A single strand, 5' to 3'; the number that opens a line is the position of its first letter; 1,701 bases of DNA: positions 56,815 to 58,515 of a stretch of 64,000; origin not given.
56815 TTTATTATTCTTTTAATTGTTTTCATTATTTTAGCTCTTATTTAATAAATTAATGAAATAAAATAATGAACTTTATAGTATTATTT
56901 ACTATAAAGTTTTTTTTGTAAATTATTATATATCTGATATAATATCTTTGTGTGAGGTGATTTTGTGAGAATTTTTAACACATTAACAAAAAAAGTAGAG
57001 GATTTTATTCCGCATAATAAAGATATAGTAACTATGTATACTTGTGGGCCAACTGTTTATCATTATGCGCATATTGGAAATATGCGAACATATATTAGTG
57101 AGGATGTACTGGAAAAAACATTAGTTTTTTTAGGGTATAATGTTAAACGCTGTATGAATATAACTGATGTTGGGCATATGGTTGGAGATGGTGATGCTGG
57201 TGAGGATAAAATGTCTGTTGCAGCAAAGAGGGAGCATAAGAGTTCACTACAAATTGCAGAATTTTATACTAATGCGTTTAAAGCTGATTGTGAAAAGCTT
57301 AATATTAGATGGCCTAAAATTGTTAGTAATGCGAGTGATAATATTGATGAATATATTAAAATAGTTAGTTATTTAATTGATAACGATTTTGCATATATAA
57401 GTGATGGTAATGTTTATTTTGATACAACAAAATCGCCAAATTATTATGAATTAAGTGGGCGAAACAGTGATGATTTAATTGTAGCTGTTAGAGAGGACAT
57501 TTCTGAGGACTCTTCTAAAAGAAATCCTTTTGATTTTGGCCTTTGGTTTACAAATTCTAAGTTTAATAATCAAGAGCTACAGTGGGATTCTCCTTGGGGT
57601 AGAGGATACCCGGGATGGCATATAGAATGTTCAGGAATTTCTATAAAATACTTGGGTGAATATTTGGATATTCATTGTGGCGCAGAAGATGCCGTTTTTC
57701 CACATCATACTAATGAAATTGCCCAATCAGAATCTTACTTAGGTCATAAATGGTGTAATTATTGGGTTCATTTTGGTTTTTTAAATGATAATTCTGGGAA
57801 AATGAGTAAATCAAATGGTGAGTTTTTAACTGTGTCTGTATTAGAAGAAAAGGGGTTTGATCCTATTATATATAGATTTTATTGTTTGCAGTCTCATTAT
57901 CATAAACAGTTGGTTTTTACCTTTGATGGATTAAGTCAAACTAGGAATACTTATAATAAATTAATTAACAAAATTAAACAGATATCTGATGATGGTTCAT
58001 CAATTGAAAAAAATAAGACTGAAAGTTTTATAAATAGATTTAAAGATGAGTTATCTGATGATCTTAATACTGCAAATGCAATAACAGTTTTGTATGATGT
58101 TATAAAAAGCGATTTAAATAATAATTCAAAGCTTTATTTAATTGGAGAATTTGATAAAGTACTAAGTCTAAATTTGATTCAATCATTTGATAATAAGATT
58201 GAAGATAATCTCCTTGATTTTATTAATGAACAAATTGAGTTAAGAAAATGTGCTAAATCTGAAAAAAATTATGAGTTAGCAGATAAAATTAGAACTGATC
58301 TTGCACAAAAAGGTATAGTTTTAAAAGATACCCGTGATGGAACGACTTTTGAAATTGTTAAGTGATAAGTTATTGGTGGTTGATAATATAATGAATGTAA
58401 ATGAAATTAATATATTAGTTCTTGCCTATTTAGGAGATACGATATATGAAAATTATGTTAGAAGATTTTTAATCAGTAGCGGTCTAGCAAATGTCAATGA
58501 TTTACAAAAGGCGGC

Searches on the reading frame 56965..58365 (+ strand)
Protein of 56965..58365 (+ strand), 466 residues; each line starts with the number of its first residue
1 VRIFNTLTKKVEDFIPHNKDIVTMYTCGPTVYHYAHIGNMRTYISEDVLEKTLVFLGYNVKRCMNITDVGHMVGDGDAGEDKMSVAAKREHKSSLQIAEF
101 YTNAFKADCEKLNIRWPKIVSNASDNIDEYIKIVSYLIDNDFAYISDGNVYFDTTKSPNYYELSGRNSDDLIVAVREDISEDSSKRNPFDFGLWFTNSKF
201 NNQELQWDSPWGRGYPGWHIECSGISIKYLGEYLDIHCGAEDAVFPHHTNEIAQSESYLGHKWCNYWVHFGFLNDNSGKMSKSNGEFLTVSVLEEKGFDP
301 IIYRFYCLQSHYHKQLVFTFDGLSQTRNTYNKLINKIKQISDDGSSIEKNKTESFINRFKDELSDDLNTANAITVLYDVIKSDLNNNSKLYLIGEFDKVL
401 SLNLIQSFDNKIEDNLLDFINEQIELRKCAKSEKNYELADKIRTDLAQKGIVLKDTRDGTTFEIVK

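Call 67: search_protein_families(library=pfam, proteins=[window:56965-58365:+], max_evalue=0.00001)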
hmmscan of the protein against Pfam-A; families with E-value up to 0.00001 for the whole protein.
window:56965-58365:+ (466 aa): 3 families
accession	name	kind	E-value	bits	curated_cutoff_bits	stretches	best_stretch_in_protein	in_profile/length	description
PF01406.26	tRNA-synt_1e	-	1e-87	294.7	27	1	17-326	5-299/301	tRNA synthetases class I (C) catalytic domain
PF09334.17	tRNA-synt_1g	-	5.9e-09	35.6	20.1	0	34-157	13-127/391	tRNA synthetases class I (M)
PF09190.17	DALR_2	-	1.2e-06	29.3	22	1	358-381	1-24/57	DALR domain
